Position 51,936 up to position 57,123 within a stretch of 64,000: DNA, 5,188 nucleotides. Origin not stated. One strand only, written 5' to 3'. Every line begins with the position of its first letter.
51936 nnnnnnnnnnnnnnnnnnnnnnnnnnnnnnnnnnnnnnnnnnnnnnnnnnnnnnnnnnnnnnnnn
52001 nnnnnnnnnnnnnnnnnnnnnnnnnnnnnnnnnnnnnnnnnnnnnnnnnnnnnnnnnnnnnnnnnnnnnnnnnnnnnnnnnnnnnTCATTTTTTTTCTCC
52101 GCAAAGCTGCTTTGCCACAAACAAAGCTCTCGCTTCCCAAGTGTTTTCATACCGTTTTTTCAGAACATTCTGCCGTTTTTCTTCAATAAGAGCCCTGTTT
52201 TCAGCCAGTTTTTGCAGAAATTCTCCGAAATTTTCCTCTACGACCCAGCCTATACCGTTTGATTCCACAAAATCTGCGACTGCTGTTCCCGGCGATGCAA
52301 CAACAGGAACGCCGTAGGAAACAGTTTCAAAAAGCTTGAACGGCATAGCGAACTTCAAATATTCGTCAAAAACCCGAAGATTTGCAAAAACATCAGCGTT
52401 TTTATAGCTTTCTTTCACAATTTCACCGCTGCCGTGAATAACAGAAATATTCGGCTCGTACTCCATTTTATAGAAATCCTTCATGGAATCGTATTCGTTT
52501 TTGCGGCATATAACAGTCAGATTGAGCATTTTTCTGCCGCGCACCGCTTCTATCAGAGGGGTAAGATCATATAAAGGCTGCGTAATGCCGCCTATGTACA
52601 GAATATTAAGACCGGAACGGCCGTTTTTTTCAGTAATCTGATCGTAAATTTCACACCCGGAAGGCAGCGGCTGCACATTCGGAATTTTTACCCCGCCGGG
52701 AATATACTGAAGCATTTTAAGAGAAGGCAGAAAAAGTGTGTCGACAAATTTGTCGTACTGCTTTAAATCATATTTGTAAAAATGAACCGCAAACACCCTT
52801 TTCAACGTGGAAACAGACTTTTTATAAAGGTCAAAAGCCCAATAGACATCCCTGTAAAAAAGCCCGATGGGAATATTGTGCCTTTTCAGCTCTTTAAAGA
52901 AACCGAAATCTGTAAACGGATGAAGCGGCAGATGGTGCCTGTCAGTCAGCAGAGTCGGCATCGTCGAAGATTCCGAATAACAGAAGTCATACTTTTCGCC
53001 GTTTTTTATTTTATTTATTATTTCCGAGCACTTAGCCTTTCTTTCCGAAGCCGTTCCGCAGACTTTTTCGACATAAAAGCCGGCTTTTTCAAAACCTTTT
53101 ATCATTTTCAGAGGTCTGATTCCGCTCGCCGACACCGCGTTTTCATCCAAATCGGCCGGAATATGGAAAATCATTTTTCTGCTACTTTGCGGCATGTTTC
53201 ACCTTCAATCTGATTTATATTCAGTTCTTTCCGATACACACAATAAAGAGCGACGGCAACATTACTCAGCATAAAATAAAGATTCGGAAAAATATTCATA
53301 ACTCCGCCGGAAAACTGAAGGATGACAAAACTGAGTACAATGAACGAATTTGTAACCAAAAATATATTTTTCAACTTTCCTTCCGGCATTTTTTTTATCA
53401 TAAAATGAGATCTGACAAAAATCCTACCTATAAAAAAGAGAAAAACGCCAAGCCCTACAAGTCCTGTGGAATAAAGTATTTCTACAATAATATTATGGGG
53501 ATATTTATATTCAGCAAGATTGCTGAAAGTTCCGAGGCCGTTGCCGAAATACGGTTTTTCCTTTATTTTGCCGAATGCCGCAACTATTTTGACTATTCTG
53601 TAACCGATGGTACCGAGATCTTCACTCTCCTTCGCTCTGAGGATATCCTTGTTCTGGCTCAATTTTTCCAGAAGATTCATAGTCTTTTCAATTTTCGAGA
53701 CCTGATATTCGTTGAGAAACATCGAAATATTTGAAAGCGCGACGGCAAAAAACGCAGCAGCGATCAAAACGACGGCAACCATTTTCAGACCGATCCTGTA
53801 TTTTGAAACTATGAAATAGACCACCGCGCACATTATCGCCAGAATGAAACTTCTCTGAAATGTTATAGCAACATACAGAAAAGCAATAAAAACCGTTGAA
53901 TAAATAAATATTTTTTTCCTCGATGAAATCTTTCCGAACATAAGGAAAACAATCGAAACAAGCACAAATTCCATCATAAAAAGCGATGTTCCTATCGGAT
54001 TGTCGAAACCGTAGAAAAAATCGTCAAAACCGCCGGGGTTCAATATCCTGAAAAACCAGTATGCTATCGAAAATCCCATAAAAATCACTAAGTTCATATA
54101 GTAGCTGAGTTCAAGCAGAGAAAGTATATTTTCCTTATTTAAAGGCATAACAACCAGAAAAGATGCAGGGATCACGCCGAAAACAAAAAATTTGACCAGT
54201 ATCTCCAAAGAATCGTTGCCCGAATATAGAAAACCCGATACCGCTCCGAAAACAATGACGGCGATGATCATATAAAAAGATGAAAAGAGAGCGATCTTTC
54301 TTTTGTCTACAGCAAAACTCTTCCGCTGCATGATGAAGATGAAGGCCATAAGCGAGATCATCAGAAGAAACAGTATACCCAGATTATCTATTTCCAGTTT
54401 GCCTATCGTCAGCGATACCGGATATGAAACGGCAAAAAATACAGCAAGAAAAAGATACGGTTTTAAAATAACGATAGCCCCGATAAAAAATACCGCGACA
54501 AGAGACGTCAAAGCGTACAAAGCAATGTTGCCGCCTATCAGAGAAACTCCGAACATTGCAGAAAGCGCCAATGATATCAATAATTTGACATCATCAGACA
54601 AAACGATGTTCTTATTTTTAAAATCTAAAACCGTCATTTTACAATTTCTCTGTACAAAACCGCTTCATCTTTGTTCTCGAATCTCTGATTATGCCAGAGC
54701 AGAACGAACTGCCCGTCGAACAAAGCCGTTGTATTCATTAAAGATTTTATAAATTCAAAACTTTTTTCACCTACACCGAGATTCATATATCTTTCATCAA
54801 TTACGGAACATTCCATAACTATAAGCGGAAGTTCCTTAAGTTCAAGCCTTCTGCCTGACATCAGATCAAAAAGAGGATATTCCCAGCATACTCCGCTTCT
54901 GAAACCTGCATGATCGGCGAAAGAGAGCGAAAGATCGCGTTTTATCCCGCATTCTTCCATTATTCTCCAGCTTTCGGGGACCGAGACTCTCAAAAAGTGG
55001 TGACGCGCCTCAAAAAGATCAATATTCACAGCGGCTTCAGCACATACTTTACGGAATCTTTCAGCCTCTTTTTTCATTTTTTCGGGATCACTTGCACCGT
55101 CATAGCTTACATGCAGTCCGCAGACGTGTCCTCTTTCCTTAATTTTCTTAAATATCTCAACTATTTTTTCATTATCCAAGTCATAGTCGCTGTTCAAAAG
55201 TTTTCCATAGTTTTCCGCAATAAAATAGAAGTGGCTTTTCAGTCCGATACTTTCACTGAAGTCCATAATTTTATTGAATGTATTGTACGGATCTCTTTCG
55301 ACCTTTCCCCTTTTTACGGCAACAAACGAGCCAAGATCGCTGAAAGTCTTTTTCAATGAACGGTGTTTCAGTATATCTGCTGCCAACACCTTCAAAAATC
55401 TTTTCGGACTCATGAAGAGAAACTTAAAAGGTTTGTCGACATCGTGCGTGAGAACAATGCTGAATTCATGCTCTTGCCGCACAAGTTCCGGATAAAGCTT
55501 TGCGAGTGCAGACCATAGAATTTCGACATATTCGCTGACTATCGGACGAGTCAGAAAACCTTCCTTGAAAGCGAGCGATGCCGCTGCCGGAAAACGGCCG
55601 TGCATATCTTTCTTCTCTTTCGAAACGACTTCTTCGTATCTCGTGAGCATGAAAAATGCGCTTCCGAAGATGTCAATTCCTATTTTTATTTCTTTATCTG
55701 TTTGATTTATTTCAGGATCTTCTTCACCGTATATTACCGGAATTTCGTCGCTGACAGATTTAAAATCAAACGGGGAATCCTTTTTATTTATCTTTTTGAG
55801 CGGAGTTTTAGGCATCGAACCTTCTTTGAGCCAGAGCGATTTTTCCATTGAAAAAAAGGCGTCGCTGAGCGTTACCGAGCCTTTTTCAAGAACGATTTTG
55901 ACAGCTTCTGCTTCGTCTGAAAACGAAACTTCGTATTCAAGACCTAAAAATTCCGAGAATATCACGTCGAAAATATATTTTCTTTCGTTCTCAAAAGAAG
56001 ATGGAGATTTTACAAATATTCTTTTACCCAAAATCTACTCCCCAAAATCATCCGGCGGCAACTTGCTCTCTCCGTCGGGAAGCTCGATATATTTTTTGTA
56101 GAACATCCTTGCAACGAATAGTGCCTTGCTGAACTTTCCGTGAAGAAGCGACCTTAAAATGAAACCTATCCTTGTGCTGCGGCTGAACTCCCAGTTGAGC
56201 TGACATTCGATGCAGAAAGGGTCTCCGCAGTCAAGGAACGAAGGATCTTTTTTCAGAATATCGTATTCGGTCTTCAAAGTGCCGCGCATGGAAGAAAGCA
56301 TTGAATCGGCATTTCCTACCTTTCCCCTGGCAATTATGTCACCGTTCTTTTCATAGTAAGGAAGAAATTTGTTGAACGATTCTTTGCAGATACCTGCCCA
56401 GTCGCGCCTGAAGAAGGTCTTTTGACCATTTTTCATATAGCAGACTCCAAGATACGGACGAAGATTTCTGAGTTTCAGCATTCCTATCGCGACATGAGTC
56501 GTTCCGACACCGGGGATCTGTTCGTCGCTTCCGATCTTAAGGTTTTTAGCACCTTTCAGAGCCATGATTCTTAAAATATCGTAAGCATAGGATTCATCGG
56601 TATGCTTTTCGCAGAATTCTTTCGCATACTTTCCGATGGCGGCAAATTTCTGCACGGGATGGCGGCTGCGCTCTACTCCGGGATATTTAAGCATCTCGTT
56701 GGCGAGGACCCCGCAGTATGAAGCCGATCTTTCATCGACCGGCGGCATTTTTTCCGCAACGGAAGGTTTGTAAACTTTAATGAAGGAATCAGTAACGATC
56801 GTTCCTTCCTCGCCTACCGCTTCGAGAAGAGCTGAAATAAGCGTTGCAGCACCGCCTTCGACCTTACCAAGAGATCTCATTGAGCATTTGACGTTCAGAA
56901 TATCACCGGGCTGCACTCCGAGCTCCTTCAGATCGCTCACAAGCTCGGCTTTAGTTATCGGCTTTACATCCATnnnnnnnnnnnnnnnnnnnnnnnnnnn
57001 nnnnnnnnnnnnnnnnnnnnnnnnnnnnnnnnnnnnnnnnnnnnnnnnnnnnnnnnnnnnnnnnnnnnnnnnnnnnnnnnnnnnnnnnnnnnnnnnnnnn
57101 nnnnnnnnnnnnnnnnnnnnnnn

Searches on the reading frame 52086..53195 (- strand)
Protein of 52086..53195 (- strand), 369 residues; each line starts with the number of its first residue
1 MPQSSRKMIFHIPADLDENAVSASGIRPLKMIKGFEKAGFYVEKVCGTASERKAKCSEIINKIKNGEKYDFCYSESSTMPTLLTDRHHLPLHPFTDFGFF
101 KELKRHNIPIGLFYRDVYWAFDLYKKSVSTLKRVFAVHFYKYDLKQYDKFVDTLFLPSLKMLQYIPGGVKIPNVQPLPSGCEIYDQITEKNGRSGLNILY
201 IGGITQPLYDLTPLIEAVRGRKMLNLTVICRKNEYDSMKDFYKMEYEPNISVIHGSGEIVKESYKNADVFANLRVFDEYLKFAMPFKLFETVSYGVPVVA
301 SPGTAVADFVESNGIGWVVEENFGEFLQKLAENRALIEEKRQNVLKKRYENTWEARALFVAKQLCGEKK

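Call 26: search_protein_families(library=pfam, proteins=[window:52086-53195:-], max_evalue=0.001)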
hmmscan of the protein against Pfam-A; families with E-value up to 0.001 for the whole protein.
window:52086-53195:- (369 aa): 2 families
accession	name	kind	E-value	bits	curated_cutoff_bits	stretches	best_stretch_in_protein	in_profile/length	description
PF13692.12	Glyco_trans_1_4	-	1.4e-07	32.3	27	1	197-330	3-136/142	Glycosyl transferases group 1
PF00534.26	Glycos_transf_1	-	3.9e-06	26.9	26.4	1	211-342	30-163/172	Glycosyl transferases group 1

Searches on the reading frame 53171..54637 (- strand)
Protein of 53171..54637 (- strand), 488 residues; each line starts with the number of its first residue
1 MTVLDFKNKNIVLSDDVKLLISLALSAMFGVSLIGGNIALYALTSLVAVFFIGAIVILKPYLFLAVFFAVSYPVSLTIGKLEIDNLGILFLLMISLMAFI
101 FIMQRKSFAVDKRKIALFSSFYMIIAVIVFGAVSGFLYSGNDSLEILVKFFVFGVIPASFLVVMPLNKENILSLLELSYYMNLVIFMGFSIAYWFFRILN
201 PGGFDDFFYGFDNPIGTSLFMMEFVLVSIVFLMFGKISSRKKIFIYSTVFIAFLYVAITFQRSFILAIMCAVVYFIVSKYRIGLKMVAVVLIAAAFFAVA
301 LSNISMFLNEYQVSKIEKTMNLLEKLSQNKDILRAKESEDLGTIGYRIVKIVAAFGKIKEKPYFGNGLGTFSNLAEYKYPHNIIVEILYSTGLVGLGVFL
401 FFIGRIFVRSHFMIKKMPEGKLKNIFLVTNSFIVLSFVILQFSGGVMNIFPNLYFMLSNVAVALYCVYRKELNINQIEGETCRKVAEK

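Call 26: search_protein_families(library=pfam, proteins=[window:53171-54637:-], max_evalue=0.001)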
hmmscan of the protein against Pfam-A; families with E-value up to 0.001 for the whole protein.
window:53171-54637:- (488 aa): 1 family
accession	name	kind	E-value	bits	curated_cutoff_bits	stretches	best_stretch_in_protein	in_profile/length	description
PF04932.20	Wzy_C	-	2.3e-13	50.6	31.7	1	248-400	2-149/149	O-Antigen ligase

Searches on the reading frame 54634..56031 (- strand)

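Call 26: search_protein_families(library=pfam, proteins=[window:54634-56031:-], max_evalue=0.001)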
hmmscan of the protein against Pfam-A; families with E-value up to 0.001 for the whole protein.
window:54634-56031:- (465 aa): 1 family
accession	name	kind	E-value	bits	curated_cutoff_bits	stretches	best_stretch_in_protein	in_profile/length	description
PF23019.1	DUF7033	-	1.5e-33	115.5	27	1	118-204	2-87/90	Family of unknown function (DUF7033)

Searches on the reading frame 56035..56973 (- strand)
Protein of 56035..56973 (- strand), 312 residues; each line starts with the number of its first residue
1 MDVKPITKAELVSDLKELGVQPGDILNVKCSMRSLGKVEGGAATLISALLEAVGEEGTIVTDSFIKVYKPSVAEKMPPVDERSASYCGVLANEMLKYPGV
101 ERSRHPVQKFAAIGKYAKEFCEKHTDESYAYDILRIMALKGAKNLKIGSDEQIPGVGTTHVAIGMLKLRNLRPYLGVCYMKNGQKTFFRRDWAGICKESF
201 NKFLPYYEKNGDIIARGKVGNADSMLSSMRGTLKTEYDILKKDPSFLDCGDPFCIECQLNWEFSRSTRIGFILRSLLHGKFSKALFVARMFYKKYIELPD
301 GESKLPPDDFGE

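Call 26: search_protein_families(library=pfam, proteins=[window:56035-56973:-], max_evalue=0.001)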
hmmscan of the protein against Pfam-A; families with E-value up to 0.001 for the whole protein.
window:56035-56973:- (312 aa): 1 family
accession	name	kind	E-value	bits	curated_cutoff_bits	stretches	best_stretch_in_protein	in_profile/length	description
PF02522.19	Antibiotic_NAT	-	2e-27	96.7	25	1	28-235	2-226/232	Aminoglycoside 3-N-acetyltransferase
